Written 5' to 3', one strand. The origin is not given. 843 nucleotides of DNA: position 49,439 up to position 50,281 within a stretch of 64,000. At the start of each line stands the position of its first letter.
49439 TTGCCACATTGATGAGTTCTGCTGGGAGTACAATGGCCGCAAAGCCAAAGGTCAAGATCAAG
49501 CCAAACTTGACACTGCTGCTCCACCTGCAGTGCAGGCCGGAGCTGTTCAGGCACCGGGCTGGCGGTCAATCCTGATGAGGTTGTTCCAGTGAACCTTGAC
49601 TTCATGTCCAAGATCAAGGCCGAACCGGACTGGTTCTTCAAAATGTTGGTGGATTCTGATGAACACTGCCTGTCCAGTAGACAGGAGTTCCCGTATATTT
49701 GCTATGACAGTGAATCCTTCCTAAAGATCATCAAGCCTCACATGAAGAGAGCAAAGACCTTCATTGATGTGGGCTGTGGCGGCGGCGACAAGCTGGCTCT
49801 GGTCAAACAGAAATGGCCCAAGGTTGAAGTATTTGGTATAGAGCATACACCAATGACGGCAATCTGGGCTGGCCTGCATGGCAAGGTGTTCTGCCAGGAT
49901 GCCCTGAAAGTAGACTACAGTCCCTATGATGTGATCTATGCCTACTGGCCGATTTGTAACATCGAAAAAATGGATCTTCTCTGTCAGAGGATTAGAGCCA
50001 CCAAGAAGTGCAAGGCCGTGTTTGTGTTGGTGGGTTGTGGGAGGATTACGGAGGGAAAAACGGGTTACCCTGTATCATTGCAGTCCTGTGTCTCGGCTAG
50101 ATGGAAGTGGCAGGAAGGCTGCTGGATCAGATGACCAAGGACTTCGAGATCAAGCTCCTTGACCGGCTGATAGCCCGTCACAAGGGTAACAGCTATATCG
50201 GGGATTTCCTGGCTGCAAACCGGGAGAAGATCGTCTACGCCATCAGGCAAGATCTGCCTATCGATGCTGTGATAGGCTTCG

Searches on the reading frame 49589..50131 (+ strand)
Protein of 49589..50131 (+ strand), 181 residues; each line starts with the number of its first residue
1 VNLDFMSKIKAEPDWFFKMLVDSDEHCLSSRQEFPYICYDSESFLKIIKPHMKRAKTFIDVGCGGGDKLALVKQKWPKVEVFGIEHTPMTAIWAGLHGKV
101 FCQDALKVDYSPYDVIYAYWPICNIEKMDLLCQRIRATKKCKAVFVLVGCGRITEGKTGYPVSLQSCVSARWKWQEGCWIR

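Call 94: search_protein_families(library=pfam, proteins=[window:49589-50131:+], max_evalue=0.01)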
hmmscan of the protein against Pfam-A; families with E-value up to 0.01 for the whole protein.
window:49589-50131:+ (181 aa): 3 families
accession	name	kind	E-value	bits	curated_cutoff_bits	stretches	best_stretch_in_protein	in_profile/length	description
PF13489.12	Methyltransf_23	-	0.0001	22.5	27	1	53-136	21-105/164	Methyltransferase domain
PF13847.12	Methyltransf_31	-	0.0031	17.7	27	0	54-88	3-38/145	Methyltransferase domain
PF13649.12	Methyltransf_25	-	0.005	17.9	27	0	59-130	2-84/97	Methyltransferase domain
